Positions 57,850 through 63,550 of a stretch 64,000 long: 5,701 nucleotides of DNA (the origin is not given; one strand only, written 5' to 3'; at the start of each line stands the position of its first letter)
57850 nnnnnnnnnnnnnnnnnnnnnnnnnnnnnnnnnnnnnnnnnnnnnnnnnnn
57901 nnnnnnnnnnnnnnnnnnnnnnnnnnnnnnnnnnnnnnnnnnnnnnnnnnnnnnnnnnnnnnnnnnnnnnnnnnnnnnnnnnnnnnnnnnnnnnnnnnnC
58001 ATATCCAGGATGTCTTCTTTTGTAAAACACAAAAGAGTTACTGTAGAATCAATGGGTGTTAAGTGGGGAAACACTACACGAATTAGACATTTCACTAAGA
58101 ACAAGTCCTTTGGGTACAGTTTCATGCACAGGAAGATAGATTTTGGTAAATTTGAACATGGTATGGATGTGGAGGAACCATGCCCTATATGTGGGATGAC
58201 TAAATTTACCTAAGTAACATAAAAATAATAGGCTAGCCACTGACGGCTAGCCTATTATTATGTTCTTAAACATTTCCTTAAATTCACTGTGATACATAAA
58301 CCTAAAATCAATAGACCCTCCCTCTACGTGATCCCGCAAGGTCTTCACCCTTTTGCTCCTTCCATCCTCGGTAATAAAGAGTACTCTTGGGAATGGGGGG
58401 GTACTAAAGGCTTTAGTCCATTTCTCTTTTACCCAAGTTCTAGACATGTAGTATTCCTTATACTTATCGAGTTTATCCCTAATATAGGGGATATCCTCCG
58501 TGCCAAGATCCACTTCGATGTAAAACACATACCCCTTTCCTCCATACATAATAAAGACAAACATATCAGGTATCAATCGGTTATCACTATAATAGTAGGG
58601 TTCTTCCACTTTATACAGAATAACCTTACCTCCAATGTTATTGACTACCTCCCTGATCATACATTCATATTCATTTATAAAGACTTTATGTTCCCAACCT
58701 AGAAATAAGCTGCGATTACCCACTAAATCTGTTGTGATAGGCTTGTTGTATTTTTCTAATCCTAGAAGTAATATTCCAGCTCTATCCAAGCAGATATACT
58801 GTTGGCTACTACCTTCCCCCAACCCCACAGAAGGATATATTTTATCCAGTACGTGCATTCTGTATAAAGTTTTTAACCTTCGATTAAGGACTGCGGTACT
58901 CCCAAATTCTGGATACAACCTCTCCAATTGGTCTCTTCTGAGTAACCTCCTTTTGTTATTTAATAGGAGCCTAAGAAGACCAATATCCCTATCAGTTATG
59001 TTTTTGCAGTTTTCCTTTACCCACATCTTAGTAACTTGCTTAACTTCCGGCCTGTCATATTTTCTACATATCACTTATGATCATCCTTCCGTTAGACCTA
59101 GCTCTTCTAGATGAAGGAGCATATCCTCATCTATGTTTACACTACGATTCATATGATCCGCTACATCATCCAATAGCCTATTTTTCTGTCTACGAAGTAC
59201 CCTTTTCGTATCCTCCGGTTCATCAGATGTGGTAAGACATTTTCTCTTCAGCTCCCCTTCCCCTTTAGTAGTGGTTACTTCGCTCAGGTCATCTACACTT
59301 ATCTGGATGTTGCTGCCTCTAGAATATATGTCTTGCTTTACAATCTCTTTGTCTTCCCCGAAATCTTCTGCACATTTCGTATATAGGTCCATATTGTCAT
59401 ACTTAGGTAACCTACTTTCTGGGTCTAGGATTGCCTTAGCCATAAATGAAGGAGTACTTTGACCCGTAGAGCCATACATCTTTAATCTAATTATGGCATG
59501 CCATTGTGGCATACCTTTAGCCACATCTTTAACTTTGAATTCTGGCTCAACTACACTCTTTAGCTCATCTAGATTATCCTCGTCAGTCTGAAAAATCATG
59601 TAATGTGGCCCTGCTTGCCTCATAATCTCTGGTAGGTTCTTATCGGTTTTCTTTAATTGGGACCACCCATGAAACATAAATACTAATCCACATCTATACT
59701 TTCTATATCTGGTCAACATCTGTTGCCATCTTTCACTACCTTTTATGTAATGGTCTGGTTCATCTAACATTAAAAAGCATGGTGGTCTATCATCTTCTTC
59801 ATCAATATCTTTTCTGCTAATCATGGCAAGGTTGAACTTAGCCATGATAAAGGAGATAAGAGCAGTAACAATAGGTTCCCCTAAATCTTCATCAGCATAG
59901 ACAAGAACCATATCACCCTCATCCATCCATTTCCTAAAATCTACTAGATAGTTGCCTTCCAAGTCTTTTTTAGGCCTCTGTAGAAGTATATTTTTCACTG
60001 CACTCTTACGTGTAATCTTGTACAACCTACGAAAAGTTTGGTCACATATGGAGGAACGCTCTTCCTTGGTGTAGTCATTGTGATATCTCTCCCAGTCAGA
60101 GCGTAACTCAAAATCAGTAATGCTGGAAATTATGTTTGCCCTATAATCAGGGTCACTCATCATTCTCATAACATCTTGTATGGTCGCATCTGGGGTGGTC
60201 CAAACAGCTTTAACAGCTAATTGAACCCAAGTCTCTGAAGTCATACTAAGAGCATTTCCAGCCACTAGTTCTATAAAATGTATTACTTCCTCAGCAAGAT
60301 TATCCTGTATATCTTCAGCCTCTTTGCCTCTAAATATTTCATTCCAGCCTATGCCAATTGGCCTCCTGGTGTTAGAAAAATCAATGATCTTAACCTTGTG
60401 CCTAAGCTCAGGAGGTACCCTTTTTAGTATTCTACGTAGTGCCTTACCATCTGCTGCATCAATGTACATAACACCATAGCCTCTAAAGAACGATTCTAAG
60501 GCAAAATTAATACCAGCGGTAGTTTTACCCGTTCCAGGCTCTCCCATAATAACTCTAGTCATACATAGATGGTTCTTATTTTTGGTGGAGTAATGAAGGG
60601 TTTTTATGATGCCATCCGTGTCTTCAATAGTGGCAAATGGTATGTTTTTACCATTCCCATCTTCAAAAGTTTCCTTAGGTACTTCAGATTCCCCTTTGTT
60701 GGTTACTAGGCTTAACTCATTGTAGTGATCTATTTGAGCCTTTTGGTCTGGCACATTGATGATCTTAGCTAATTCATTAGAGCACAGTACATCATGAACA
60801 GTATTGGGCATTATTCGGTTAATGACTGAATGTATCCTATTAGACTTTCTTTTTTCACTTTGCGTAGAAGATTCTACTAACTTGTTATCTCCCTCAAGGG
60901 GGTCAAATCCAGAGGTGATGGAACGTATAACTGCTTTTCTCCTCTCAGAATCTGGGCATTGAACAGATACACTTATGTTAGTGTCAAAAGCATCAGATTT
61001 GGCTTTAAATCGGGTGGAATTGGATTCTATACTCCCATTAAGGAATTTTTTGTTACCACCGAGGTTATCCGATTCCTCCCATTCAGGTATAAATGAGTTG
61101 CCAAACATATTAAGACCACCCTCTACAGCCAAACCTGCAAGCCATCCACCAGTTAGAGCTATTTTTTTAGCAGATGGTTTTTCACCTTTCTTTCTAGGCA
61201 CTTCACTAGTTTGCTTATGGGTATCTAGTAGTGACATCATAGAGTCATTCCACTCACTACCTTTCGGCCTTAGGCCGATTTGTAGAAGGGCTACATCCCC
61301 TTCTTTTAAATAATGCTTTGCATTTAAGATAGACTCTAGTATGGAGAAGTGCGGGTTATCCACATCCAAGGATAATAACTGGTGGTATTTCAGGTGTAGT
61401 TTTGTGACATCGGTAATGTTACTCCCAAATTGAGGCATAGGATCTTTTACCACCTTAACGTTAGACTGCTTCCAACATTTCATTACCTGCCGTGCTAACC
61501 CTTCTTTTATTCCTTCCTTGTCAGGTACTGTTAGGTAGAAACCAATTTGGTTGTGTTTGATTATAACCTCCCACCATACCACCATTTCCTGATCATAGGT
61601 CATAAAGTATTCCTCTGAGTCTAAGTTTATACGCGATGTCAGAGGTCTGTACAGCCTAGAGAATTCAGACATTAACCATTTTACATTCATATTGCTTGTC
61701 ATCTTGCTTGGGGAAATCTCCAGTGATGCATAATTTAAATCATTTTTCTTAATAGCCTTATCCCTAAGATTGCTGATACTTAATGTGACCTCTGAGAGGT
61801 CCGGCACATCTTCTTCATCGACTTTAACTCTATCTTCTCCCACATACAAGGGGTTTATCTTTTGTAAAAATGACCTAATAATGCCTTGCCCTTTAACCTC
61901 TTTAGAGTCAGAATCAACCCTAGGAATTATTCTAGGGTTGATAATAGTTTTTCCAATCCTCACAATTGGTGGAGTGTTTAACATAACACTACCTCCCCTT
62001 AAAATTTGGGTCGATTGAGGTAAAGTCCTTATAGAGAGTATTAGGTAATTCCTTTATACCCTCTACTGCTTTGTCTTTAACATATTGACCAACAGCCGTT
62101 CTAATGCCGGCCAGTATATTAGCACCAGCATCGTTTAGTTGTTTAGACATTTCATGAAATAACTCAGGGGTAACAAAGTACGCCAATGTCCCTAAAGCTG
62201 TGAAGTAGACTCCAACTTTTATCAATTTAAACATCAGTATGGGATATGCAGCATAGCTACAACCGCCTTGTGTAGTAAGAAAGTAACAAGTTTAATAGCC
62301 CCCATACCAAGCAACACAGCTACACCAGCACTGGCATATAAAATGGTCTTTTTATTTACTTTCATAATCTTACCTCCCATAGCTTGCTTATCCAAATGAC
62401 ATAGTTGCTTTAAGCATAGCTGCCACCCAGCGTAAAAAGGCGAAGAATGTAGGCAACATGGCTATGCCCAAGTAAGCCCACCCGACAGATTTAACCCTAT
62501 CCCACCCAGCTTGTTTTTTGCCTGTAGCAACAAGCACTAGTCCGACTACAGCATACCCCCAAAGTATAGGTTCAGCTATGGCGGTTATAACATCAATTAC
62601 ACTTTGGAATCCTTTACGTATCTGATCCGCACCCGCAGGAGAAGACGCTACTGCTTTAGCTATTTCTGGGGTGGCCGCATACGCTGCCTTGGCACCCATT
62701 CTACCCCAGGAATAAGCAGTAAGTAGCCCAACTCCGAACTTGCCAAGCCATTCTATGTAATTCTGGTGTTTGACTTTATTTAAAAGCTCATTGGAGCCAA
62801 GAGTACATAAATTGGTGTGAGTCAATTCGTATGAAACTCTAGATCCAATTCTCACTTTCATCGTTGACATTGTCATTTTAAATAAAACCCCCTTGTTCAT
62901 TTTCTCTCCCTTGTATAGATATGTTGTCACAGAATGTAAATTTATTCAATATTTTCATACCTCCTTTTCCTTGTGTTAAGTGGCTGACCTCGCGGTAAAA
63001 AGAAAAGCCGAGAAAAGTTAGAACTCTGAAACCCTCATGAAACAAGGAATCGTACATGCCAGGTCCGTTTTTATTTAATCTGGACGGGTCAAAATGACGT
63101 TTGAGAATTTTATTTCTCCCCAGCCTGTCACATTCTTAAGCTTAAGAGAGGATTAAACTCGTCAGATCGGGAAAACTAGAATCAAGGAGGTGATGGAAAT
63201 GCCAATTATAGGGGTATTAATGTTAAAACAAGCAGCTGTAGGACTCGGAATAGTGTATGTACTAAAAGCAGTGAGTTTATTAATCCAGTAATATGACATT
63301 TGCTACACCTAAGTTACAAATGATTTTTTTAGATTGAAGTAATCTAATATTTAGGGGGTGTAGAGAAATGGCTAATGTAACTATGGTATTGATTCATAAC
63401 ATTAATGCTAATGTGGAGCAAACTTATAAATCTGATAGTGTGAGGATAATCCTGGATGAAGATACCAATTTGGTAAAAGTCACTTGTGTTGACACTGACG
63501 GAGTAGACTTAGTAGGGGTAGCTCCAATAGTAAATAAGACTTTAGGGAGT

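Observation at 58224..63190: Opposite-strand five-gene cassette: membrane proteins, giant FtsK/HerA/VirB4-like ATPase and Replic_Relax-like wHTH protein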

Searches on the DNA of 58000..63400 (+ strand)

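Call 3: search_dna_similar(query=window:58000-63400:+, collection=phages, mode=near, max_rows=30)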
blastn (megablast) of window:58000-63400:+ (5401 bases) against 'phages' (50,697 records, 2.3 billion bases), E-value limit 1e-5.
No match.
